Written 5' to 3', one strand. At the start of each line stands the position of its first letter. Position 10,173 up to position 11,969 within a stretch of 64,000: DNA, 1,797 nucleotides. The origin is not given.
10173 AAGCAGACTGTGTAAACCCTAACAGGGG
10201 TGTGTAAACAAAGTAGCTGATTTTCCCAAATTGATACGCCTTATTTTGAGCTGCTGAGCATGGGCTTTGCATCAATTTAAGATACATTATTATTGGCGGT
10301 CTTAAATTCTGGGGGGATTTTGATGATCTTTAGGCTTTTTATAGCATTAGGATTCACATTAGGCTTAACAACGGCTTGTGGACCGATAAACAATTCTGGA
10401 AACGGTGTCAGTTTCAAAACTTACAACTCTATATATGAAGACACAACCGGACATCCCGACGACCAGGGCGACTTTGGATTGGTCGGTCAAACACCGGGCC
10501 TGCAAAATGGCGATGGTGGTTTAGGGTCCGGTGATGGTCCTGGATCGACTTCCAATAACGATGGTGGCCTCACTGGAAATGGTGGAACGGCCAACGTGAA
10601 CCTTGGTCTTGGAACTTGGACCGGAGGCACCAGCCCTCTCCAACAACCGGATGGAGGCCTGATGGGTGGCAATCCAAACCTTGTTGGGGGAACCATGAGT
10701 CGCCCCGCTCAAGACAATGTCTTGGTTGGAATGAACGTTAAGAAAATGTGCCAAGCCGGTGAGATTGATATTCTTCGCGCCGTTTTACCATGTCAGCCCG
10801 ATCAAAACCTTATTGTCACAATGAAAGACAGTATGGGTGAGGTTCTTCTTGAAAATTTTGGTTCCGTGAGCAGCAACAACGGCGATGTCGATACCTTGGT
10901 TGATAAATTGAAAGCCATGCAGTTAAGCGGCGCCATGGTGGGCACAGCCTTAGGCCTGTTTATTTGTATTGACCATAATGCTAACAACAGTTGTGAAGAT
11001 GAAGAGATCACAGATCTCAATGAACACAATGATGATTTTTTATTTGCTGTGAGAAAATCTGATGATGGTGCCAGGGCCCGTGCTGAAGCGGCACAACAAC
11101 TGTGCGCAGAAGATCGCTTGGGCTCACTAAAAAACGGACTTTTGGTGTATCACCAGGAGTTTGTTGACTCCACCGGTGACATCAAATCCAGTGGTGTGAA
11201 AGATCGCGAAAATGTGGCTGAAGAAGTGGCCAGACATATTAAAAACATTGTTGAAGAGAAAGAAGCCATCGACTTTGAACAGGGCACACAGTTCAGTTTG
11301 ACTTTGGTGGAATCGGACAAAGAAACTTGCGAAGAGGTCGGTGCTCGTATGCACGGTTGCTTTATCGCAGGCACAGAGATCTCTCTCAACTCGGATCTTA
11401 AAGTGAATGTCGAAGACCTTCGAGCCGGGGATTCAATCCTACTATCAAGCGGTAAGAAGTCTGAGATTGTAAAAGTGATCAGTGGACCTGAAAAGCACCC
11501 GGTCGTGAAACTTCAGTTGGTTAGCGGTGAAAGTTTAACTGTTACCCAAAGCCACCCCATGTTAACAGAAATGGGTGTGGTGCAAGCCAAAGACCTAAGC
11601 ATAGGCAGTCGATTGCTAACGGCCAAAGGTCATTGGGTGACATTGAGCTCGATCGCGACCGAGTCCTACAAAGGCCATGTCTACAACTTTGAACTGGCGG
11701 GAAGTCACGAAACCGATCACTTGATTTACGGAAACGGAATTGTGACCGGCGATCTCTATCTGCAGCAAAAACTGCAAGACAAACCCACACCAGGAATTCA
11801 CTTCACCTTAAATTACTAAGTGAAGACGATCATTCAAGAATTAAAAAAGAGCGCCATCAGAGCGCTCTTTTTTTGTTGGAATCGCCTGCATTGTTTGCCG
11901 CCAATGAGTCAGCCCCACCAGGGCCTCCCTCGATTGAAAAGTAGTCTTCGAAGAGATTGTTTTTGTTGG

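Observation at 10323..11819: Lipoprotein ending in a Hedgehog-style 'G|CF' Hint domain that lacks the intein C-terminal Asn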

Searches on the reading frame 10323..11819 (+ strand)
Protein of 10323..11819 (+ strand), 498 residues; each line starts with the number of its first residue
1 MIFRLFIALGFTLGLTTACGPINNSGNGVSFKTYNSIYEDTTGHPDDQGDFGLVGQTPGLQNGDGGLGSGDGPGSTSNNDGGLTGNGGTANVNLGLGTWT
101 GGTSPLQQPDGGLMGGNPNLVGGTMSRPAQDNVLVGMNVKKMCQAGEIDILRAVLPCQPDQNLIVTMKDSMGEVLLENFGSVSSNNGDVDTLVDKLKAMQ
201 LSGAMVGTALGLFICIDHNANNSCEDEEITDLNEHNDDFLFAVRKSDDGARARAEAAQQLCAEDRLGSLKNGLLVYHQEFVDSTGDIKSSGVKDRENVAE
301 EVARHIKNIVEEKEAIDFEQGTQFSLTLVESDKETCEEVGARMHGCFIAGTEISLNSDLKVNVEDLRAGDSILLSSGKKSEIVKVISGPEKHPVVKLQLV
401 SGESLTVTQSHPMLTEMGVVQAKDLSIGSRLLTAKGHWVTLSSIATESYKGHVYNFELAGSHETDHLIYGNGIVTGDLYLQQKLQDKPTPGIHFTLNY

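Call 3: search_protein_families(library=pfam, proteins=[window:10323-11819:+], max_evalue=10)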
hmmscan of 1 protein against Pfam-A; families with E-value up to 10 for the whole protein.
window:10323-11819:+ (498 aa): 7 families
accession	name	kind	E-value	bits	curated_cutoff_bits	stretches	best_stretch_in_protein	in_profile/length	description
PF07591.16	PT-HINT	-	4.7e-08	33.8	27.7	1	363-462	11-118/137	Pretoxin HINT domain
PF14623.11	Vint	-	6.2e-06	26.5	27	1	345-416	1-67/166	Hint-domain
PF13403.11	Hint_2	-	8.9e-05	23.3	28.4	1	346-386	2-41/147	Hint domain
PF14890.11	Intein_splicing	-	0.0014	18.9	35.8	1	372-433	37-94/155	Intein splicing domain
PF01079.26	Hint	-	0.0018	18.4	29.7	1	341-415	8-88/213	Hint module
PF13066.11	DUF3929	-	0.064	13.8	25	1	274-326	1-51/64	Protein of unknown function (DUF3929)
PF05203.21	Hom_end_hint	-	0.17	12.3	32.1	1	346-392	1-47/228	Hom_end-associated Hint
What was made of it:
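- On Hint superfamily (Hedgehog/intein fold): PT-HINT 33.8 bits against a cut-off of 27.7, E 4.7e-8 (call 3).
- On B-type BIL / Pfam Hint_2: Hint_2 scores 23.3 bits against a cut-off of 28.4 and covers only aa 346-386 (call 3).
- On Hedgehog/Hog: 18.4 bits against a cut-off of 29.7 (call 3).
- Checked: Pfam PT-HINT scores E 4.7e-8, 33.8 bits against a cut-off of 27.7 (call 3).
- Pfam PT-HINT is above its gathering score (call 3). PT-HINT is the best Pfam model (call 3).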

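Call 4: search_protein_families(library=ncbifam, proteins=[window:10323-11819:+], max_evalue=10)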
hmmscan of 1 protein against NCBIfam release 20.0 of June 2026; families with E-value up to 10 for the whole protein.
window:10323-11819:+ (498 aa): 5 families
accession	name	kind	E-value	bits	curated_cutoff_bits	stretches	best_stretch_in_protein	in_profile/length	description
TIGR01445.1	intein_Nterm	domain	0.0047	17.9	24.5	1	377-415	40-83/83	intein N-terminal splicing region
NF005852.0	PRK07773.1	equivalog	0.022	13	780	1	342-432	394-491/886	replicative DNA helicase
NF011418.0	PRK14845.1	equivalog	0.044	11.5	756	1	391-430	90-129/1049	translation initiation factor IF-2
NF038162.1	RtcB_rel_intein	exception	0.093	10.6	1150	1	377-431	133-187/961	intein-containing RtcB family protein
TIGR01443.1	intein_Cterm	domain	0.11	12.8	15.6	1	452-476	1-22/24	intein C-terminal splicing region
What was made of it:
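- Tried and rejected: Pfam and NCBIfam (calls 3, 4).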

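Call 5: find_homologous_proteins(query=window:10323-11819:+, max_evalue=0.001)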
Query window:10323-11819:+ (498 aa): 10 proteins with E <= 0.001 among 8000 candidates.
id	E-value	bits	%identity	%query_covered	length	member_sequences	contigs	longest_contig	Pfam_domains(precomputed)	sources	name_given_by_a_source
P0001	0.0e+0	1047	92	100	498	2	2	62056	PF07591.16,PF14623.12,PF13403.12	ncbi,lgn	-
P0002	1.3e-227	775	69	100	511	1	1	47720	PF07591.16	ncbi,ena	-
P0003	1.4e-226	771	68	100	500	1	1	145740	PF07591.16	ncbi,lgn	-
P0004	1.2e-139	484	56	75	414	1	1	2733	PF07591.16,PF14623.12,PF05203.22,PF13403.12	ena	-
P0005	4.5e-139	482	50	99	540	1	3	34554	PF07591.16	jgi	jgi:hypothetical protein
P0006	3.4e-133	463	48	99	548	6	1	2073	PF14623.12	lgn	-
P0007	2.9e-60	223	32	96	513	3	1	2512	PF14623.12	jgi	jgi:hypothetical protein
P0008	1.9e-25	108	40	29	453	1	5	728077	-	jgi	jgi:hypothetical protein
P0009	1.3e-14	72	33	33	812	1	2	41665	-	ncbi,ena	-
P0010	8.7e-13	66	30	34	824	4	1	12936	-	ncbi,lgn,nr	ncbi:MAG: hypothetical protein NTZ90_08085 [Proteobacteria bacterium]|nr:hypothetical protein [Pseud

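Call 10: find_related_loci(query=A1, collection=genome_contigs, flank=8000)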
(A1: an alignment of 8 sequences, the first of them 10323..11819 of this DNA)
Query A1 (498 aa) in genome_contigs; peptide patterns used: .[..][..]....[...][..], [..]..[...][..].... (x = any residue, [..] = any of these).
73 stretches matched a pattern; 4 encode a relative of the query (tblastn E <= 1e-3); 4 distinct loci.
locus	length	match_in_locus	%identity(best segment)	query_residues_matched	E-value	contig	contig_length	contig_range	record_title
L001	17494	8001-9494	92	1-498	0e+0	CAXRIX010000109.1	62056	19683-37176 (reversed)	MAG: Bdellovibrionales bacterium isolate YZ12B_2.97 genome assembly, contig: k141_310549, whole genome shotgun sequence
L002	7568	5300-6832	69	1-498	0e+0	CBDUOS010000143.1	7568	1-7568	MAG TPA_asm: uncultured Bdellovibrionales bacterium isolate SRR22808124_binner23_Refined_29 genome assembly, contig: ERZ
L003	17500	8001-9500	68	1-498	0e+0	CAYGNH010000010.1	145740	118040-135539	MAG TPA_asm: uncultured Pseudobdellovibrionaceae bacterium isolate ERP117304_co1_209 genome assembly, contig: NODE_151_l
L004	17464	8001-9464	31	19-494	5e-66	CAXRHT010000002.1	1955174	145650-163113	MAG: Bdellovibrionales bacterium isolate YZ14B_1.26 genome assembly, contig: k141_1748836, whole genome shotgun sequence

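Call 26: list_cluster_members(proteins=[P0001, P0003, P0009, P0012, P0022, P0024, P0036, P0040, P0042, P0010])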
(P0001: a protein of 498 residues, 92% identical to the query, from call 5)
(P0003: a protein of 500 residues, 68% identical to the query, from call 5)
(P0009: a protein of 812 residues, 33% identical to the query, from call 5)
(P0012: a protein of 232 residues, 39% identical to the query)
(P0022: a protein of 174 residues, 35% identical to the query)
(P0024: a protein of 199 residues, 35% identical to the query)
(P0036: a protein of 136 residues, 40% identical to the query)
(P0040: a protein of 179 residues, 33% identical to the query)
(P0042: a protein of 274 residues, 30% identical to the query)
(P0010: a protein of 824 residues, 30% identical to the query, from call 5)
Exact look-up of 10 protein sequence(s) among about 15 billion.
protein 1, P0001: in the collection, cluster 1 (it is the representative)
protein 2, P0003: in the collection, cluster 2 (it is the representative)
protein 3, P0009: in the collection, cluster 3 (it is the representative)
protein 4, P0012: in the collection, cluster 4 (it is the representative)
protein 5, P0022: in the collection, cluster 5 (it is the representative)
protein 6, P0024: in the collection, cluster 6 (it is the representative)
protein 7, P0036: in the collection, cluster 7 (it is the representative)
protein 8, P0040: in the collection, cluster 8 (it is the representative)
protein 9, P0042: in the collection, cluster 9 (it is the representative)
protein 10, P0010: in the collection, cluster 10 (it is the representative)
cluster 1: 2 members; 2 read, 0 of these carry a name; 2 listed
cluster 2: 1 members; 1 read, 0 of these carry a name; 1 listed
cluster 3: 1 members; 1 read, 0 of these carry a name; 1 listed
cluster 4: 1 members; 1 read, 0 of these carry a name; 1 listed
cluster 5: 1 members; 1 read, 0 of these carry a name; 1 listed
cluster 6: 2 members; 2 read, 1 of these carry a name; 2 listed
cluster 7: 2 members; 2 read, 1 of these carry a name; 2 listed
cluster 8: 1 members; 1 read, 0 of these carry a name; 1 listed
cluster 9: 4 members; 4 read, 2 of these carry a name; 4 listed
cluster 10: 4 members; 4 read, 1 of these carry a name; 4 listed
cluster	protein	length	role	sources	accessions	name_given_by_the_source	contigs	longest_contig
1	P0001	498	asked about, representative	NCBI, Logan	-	-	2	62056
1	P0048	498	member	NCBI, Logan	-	-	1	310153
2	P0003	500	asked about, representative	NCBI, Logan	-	-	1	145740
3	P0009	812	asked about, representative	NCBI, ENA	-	-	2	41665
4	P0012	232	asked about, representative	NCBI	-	-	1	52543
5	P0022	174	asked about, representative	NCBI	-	-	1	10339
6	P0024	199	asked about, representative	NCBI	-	-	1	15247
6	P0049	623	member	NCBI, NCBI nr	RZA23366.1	MAG: hypothetical protein EOP10_12960 [Proteobacteria bacterium] | MAG: hypothetical protein EOP10_12960 [Pseudomonadota bacterium]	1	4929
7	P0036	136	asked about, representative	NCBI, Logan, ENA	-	-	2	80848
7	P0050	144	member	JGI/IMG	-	hypothetical protein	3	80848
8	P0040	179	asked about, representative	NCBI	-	-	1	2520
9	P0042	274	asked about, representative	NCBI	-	-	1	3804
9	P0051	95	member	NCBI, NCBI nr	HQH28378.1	MAG TPA: hypothetical protein PLP17_13350, partial [Oligoflexia bacterium] | hypothetical protein [Oligoflexia bacterium]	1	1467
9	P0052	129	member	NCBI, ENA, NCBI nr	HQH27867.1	MAG TPA: hypothetical protein PLP17_10770 [Oligoflexia bacterium] | hypothetical protein [Oligoflexia bacterium]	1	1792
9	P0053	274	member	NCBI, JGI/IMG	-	-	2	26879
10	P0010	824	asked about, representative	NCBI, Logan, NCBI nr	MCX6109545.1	MAG: hypothetical protein NTZ90_08085 [Proteobacteria bacterium] | hypothetical protein [Pseudomonadota bacterium]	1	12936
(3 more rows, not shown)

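Call 36: search_protein_families(library=pfam, proteins=[P0009, P0010, P0049, P0008, P0007], max_evalue=0.01)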
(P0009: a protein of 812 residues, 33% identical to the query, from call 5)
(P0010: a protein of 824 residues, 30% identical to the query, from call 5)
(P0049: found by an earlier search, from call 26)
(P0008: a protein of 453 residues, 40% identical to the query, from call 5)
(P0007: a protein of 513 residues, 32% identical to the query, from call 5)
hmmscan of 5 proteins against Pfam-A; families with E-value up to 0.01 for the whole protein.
P0009 (812 aa): 1 family
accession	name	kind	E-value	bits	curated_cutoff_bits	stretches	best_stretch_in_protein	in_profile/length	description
PF14623.11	Vint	-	0.0018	18.5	27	1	657-728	1-67/166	Hint-domain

P0010 (824 aa): 3 families
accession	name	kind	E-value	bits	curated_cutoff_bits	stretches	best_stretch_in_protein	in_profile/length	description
PF14623.11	Vint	-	0.00037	20.8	27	1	659-731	1-68/166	Hint-domain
PF05203.21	Hom_end_hint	-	0.0065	16.9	32.1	0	660-687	1-28/228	Hom_end-associated Hint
PF07591.16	PT-HINT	-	0.0076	16.9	27.7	0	676-773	10-115/137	Pretoxin HINT domain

P0049 (623 aa): 1 family
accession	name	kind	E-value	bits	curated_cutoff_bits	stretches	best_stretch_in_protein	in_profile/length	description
PF14623.11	Vint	-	0.0058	16.9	27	0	476-547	1-66/166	Hint-domain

P0008 (453 aa): 4 families
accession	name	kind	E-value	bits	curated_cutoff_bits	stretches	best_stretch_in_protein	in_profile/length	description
PF14623.11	Vint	-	0.0011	19.2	27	0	312-381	1-65/166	Hint-domain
PF13403.11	Hint_2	-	0.0029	18.5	28.4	0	313-350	2-38/147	Hint domain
PF01079.26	Hint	-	0.0049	16.9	29.7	0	308-378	8-84/213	Hint module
PF14890.11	Intein_splicing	-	0.0067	16.7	35.8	0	337-401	31-95/155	Intein splicing domain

P0007 (513 aa): 4 families
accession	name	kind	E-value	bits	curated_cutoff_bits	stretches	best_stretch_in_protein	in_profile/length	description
PF14623.11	Vint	-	1.9e-05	24.9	27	1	359-481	1-103/166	Hint-domain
PF13403.11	Hint_2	-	0.00088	20.1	28.4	1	360-399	2-40/147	Hint domain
PF07591.16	PT-HINT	-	0.0045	17.7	27.7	0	379-470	13-113/137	Pretoxin HINT domain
PF14890.11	Intein_splicing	-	0.0066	16.7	35.8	0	392-443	37-90/155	Intein splicing domain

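Call 37: predict_structure(alignment_id=A1)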
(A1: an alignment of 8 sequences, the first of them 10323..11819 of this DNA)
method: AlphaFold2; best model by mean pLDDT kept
length: 498 residues; sequences in the alignment: 8
mean_pLDDT: 56.9   pTM: 0.45
mean pLDDT of the five models: 56.9, 50.8, 49.4, 48.0, 46.7
residues with pLDDT >= 90: 24; 70-90: 192; 50-70: 75; < 50: 207
segments of 3 or more residues with pLDDT < 50: 1-142, 206-209, 282-325, 484-498
pLDDT, mean of each block of 10 residues (from residue 1): 34 37 25 23 25 24 26 30 26 24 26 27 24 29 61 86 80 82 85 79 50 79 75 68 74 81 80 65 33 31 28 31 49 58 72 83 86 77 79 89 87 74 84 82 90 77 65 70 42 25
secondary structure, 60 per line:
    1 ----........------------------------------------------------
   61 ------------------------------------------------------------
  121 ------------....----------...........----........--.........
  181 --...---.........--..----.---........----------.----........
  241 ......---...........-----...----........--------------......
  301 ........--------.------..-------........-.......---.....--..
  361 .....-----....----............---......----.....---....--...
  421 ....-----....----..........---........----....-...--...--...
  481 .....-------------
elements in order: H5-12 H133-136 H147-157 E162-169 E172-180 H189-197 E210-217 H233-246 H250-260 E273-280 H295-308 H333-340 E342-348 E352-356 E359-362 E371-374 E379-390 E394-399 E404-408 E412-415 E418-421 E430-433 E438-447 E451-458 H463-466 E468-470 E473-475 H478-485
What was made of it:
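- On Hint superfamily (Hedgehog/intein fold): AlphaFold model with Hint-region pLDDT about 65-90 (call 37).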

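Call 61: fold_search(model_id=the predicted structure, library=pdb)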
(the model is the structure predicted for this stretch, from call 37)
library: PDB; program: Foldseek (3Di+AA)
matches with E <= 10: 416; with E <= 0.001: 63
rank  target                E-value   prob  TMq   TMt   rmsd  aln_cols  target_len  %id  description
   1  2lwy_MODEL_1_A        4.6e-10  1.00  0.24  0.81   2.2       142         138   22  Solution Structure of Bacterial Intein-Like domain from Clostridium thermocellum (released 2013-05-08)
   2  6riz                  5.2e-10  1.00  0.24  0.89   1.8       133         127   20  Crystal structure of gp41-1 intein (C1A, F65W, D107C) (released 2020-04-29)
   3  6qaz                  1.0e-09  1.00  0.24  0.88   1.9       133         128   20  Crystal structure of gp41-1 intein (released 2019-11-13)
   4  6tmm_BBB              2.0e-08  1.00  0.23  0.68   4.1       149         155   14  BIL2 domain from T.thermophila BUBL1 locus (C1A-N143A) (released 2020-12-16)
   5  6y75_A                7.8e-08  1.00  0.24  0.73   3.0       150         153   13  BIL2 domain from T.thermophila BUBL1 locus (C1A-N143A) (released 2021-02-03)
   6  6tmm_AAA              7.8e-08  1.00  0.24  0.71   2.7       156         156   13  BIL2 domain from T.thermophila BUBL1 locus (C1A-N143A) (released 2020-12-16)
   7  6y75_B                8.3e-08  1.00  0.24  0.75   2.9       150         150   13  BIL2 domain from T.thermophila BUBL1 locus (C1A-N143A) (released 2021-02-03)
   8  6mwy_A                9.8e-08  1.00  0.24  0.77   2.4       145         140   20  The Prp8 intein of Cryptococcus gattii (released 2019-11-06)
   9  6bs8_B                1.2e-07  1.00  0.23  0.82   2.9       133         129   16  The class 3 DnaB intein from Mycobacterium smegmatis (released 2018-11-21)
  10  6riy_B                1.5e-07  1.00  0.23  0.81   2.6       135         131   18  Crystal structure of MchDnaB-1 intein (N145AA) (released 2020-05-13)
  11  6rix_A                1.6e-07  1.00  0.23  0.81   2.9       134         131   18  Crystal structure of MchDnaB-1 intein (released 2020-05-13)
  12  6frh_A                1.7e-07  1.00  0.24  0.68   3.3       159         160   19  Crystal structure of Ssp DnaB Mini-Intein variant M86 (released 2019-01-30)
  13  1mi8                  2.2e-07  1.00  0.24  0.76   2.9       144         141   21  2.0 Angstrom crystal structure of a DnaB intein from Synechocystis sp. PCC 6803 (released 2003-08-19)
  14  4o1r                  2.6e-07  1.00  0.23  0.76   2.8       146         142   20  Crystal structure of NpuDnaB intein (released 2014-03-19)
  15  6rix_B                2.7e-07  1.00  0.23  0.82   2.7       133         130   18  Crystal structure of MchDnaB-1 intein (released 2020-05-13)
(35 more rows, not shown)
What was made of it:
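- On Hint superfamily (Hedgehog/intein fold): Foldseek gives 63 PDB Hint hits at E <= 1e-3; target TM 0.81-0.89 for the top three (call 61).
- On Hedgehog/Hog: 1AT0 ranks 39th by structure (call 61).
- Checked: Foldseek of the AlphaFold model gives 63 Hint-fold hits at E <= 1e-3; the top is 2LWY with target TM 0.81 and rmsd 2.2 A (call 61).
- The predicted fold superposes on BILs and mini-inteins with target TM 0.8-0.9 (calls 37, 61).
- Tried and rejected: Pfam Hint and Vint are below threshold (call 3), and Hedgehog structures rank 38-39 behind BILs and mini-inteins (call 61).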

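Call 70: find_encoding_contigs(protein=P0005, flank=6000, max_places=2)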
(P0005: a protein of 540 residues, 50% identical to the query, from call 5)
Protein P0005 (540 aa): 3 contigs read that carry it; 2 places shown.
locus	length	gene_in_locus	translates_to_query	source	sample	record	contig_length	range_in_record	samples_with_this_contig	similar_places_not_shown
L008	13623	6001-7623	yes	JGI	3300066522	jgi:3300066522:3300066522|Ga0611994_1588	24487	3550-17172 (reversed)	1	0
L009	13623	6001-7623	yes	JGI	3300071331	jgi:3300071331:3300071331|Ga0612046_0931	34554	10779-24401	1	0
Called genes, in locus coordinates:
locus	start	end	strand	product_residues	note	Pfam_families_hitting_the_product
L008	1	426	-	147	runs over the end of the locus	PF02502:LacAB_rpiB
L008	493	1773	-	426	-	PF00109:ketoacyl-synt, PF02801:Ketoacyl-synt_C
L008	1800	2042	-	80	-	PF14573:PP-binding_2, PF00550:PP-binding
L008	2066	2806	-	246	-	PF00106:adh_short, PF08659:KR, PF13561:adh_short_C2, PF23441:SDR (weak)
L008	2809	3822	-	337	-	PF00698:Acyl_transf_1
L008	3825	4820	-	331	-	PF00108:Thiolase_N (weak), PF08392:FAE1_CUT1_RppA (faint), PF08545:ACP_syn_III, PF08541:ACP_syn_III_C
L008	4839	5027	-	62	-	PF01783:Ribosomal_L32p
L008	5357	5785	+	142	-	-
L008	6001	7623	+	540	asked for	PF07591:PT-HINT (faint)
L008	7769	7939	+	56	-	-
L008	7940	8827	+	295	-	PF01293:PEPCK_ATP (weak), PF27840:ScmC (weak)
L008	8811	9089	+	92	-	PF05402:PqqD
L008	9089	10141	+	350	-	PF04055:Radical_SAM, PF13186:SPASM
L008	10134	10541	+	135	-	-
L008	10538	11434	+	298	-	PF14907:NTP_transf_5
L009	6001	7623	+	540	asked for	PF07591:PT-HINT (faint)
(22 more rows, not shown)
